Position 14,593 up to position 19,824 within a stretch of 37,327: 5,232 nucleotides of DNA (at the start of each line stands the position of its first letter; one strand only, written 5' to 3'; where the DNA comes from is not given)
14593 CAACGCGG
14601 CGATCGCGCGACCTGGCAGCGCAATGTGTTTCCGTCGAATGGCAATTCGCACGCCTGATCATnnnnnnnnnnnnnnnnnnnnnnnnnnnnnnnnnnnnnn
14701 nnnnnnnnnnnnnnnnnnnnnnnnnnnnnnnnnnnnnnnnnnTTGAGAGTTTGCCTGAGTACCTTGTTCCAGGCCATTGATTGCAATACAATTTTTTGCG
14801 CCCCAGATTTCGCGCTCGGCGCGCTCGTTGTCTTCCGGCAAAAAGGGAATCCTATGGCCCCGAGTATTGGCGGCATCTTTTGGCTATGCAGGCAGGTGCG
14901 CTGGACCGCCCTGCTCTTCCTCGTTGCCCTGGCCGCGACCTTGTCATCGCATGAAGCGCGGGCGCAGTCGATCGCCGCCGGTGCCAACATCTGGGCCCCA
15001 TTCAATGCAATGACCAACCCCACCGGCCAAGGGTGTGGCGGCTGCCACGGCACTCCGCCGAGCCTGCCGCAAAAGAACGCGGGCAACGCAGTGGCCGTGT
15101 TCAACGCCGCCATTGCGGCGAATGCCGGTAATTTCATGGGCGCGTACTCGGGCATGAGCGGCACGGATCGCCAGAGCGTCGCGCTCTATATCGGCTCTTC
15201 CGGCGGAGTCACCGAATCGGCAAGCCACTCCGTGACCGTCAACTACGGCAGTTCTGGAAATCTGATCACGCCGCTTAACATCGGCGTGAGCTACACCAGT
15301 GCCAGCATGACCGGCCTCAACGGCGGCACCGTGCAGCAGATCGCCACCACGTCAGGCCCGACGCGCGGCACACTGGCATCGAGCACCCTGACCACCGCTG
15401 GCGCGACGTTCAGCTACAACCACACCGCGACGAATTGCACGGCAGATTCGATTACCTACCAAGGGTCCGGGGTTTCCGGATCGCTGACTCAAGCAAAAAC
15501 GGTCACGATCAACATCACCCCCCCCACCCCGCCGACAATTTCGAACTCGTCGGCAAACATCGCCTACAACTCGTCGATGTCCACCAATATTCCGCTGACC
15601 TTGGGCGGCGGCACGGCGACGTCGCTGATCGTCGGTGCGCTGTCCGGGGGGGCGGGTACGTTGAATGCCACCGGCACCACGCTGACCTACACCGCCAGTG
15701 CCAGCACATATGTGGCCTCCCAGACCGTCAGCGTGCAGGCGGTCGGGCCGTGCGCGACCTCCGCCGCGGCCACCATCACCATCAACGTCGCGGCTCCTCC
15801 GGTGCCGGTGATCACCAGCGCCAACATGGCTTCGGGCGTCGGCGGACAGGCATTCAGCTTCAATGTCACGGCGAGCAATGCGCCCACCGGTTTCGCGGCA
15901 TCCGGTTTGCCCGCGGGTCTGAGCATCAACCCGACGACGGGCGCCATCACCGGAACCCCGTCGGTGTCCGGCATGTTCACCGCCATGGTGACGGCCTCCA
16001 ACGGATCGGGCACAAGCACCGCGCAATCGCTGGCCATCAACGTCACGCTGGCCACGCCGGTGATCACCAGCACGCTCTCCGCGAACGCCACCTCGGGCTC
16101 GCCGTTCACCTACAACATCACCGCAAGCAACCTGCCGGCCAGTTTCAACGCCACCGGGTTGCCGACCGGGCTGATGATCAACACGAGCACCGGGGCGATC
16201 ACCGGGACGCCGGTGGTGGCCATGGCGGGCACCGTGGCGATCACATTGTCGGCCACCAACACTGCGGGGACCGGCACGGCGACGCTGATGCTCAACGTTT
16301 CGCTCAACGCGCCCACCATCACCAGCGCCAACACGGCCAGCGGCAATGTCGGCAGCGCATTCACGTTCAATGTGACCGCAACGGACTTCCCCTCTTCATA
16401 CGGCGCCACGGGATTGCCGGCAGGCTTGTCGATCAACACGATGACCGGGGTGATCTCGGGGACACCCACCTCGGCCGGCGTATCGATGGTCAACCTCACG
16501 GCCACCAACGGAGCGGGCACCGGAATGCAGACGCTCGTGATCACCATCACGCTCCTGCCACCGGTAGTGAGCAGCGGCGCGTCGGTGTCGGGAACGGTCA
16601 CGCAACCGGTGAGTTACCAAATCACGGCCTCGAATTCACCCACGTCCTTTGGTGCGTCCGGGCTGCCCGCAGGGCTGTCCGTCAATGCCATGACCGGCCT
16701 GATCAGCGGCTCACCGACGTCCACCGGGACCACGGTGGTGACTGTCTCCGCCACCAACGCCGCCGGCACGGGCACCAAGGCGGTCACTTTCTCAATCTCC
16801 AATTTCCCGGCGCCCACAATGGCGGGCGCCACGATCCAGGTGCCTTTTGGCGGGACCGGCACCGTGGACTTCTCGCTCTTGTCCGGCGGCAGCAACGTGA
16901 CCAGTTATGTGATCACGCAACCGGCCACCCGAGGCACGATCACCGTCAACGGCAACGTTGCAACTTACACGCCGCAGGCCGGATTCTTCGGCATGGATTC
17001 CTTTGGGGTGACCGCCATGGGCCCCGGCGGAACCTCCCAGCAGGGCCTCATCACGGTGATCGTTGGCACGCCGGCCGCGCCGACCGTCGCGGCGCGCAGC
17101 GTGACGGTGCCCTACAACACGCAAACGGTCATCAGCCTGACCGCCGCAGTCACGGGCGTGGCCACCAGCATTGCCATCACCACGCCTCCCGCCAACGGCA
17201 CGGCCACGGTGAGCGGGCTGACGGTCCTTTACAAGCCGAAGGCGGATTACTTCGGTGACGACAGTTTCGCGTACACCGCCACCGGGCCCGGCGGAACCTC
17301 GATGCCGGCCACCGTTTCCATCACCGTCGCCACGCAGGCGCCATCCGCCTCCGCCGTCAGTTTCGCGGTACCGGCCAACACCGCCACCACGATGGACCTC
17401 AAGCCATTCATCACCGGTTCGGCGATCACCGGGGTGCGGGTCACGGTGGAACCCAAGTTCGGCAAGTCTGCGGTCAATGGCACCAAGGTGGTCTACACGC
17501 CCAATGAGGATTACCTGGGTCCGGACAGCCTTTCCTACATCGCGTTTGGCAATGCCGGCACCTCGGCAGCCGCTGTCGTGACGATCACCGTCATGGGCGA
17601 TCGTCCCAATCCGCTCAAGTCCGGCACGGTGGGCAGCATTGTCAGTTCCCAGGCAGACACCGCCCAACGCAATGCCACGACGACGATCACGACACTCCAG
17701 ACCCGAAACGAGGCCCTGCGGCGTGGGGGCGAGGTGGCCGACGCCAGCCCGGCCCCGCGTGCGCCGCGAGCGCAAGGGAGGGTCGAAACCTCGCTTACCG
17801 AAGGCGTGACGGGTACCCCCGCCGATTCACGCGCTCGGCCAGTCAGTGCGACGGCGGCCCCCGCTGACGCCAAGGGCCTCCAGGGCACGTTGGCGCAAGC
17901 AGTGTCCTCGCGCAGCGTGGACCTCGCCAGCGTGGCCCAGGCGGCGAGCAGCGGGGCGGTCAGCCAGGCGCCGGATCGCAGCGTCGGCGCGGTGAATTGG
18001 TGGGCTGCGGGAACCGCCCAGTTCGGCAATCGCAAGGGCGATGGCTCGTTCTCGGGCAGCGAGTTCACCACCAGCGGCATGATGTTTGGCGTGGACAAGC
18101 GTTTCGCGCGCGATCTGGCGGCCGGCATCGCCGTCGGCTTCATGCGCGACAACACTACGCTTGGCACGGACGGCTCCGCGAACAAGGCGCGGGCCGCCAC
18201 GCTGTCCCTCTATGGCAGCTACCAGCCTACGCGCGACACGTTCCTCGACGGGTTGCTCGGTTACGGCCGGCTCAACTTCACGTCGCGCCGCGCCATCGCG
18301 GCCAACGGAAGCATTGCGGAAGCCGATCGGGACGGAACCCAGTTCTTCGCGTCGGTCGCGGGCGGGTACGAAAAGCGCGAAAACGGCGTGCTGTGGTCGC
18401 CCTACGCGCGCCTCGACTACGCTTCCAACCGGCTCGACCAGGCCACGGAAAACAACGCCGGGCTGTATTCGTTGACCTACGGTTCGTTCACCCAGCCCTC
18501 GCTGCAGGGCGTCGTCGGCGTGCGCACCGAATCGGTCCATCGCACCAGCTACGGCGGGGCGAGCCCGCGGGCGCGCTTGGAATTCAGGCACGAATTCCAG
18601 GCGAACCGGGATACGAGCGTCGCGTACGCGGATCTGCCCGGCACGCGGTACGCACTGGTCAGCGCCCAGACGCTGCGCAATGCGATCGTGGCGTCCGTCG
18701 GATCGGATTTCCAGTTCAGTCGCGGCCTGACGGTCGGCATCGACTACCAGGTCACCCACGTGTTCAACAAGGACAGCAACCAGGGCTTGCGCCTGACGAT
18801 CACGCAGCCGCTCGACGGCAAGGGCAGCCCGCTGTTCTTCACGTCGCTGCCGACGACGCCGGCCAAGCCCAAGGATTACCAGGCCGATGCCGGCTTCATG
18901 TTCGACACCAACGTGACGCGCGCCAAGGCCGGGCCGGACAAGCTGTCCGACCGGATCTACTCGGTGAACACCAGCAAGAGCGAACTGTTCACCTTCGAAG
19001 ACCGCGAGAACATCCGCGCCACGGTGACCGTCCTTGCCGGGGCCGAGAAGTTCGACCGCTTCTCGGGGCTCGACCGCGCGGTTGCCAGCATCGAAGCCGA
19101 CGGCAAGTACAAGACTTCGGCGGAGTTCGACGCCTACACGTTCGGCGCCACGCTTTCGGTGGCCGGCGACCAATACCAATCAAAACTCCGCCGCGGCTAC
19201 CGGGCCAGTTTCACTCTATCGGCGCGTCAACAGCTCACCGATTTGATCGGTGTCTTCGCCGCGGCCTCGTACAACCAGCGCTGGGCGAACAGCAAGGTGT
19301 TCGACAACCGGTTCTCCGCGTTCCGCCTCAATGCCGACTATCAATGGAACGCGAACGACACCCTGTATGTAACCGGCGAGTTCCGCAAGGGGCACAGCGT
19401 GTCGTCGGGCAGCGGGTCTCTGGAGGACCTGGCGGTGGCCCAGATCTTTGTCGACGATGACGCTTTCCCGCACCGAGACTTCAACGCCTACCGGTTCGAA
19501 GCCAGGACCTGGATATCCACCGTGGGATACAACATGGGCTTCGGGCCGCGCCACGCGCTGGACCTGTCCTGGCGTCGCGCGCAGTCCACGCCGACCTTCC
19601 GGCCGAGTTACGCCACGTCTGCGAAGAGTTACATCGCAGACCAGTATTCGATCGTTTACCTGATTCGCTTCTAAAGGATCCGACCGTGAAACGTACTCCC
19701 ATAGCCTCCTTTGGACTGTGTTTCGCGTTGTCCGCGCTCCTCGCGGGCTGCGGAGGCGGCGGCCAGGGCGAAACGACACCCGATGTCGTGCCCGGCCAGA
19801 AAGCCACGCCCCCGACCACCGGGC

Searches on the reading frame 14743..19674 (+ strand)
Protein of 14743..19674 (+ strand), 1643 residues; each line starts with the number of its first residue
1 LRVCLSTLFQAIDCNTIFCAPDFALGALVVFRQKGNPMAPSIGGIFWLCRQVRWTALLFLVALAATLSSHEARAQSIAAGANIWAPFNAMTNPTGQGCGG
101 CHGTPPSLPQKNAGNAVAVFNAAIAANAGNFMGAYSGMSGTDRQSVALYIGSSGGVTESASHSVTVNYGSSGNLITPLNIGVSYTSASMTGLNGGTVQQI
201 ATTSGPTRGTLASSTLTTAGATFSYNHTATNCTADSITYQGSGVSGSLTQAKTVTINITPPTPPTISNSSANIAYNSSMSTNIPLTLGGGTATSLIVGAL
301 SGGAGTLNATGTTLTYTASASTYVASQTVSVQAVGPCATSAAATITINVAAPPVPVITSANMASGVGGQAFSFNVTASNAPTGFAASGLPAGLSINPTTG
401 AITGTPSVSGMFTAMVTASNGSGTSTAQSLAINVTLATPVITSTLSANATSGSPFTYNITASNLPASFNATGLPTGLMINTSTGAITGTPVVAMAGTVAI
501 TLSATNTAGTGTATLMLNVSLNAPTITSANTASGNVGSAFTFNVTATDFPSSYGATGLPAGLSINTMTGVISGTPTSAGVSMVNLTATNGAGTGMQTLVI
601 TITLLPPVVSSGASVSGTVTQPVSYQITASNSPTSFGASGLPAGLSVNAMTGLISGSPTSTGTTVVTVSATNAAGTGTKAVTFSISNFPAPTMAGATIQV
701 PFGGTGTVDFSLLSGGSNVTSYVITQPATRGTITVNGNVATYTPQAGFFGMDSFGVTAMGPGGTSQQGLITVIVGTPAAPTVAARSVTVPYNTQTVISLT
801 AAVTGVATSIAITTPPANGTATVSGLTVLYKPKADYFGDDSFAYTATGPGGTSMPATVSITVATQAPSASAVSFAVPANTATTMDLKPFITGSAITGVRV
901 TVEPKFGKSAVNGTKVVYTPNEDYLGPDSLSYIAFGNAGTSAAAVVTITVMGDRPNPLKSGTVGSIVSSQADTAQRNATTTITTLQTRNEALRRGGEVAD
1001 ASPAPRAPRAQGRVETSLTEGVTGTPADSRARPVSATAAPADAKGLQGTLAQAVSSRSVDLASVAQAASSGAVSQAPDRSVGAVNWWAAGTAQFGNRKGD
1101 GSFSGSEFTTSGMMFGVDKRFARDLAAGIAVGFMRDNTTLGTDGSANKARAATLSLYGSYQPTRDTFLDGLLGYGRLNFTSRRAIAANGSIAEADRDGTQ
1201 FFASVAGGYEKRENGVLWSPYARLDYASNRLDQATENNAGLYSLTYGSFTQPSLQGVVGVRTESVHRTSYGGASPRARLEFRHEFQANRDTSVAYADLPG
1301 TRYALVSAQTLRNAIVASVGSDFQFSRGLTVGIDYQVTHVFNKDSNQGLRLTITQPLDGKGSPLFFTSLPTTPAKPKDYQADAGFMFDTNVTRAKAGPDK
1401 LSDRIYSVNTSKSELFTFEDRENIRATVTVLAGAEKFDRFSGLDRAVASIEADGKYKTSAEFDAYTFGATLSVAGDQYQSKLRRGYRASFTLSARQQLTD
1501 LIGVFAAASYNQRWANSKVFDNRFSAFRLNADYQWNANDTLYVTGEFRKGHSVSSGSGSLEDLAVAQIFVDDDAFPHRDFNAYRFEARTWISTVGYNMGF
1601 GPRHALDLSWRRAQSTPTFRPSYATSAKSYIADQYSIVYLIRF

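Call 9: search_protein_families(library=pfam, proteins=[window:14743-19674:+], max_evalue=0.01)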
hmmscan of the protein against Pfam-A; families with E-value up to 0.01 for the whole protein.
window:14743-19674:+ (1643 aa): 5 families
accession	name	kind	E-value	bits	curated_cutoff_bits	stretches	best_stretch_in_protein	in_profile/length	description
PF03797.25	Autotransporter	-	2.7e-45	155.6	26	1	1086-1336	1-255/255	Autotransporter beta-domain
PF05345.18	He_PIG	-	1.3e-34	118.9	24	4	439-520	2-96/96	Putative Ig domain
PF17963.7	Big_9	-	1.6e-13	51.8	23.6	3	779-861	3-89/89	Bacterial Ig domain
PF17892.7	Cadherin_5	-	0.0017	18.6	26.5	0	814-863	48-98/98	Cadherin-like domain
PF24908.1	Ig_SIBA-E_2nd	-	0.0063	17.1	27.8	0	382-422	37-76/117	Integrin beta-like protein A-E, second Ig-like domain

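Call 60: search_protein_families(library=ncbifam, proteins=[window:14851-19674:+], max_evalue=0.01)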
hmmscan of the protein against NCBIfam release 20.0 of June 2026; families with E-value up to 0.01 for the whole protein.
window:14851-19674:+ (1607 aa): 1 family
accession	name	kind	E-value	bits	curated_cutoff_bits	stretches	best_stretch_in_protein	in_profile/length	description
NF012211.1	tand_rpt_95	domain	1.3e-15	57.1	90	3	771-828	28-86/98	tandem-95 repeat protein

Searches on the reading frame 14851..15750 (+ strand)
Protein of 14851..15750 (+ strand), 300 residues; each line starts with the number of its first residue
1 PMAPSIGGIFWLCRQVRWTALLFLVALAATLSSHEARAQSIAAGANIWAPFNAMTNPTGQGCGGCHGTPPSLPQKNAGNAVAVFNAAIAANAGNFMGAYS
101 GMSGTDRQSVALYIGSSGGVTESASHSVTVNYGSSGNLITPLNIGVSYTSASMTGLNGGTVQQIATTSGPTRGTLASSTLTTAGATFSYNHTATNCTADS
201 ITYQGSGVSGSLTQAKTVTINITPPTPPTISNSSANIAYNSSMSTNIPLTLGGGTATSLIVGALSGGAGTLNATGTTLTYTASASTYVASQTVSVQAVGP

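Call 29: search_protein_families(library=pfam, proteins=[window:14851-15750:+], max_evalue=0.1)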
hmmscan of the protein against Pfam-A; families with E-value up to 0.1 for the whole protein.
window:14851-15750:+ (300 aa): 2 families
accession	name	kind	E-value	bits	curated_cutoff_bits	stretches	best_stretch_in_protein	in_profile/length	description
PF09086.16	DUF1924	-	0.03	15.1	22.5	1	37-95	4-62/96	Domain of unknown function (DUF1924)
PF20228.3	DUF6587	-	0.035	15.3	27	1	19-68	31-78/82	Family of unknown function (DUF6587)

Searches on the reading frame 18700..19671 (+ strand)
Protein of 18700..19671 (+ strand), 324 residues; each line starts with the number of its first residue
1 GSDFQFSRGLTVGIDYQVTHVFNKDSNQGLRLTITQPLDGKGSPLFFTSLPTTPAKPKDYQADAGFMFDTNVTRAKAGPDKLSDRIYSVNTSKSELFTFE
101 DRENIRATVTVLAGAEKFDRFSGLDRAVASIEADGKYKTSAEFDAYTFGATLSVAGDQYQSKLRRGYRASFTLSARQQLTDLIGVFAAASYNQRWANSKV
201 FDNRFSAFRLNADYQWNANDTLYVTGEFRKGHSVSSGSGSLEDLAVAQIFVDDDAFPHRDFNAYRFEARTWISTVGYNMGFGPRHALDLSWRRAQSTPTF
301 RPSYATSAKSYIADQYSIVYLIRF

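Call 29: search_protein_families(library=pfam, proteins=[window:18730-19671:+], max_evalue=0.1)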
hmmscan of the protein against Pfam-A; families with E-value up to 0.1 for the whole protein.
window:18730-19671:+ (314 aa): 0 families

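Call 63: search_solved_structures(query=window:18700-19671:+, max_evalue=10)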
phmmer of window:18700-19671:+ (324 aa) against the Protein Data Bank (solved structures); distinct sequences matched with E-value up to 10: 3.
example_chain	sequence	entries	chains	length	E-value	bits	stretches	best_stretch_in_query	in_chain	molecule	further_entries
5dhl_A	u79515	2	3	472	0.38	13.5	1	137-206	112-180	Perfringolysin O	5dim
8fjf_A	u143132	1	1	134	0.39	13.4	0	38-67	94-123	H10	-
7y7b_e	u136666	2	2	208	1.5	11.5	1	166-238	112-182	ACPI-11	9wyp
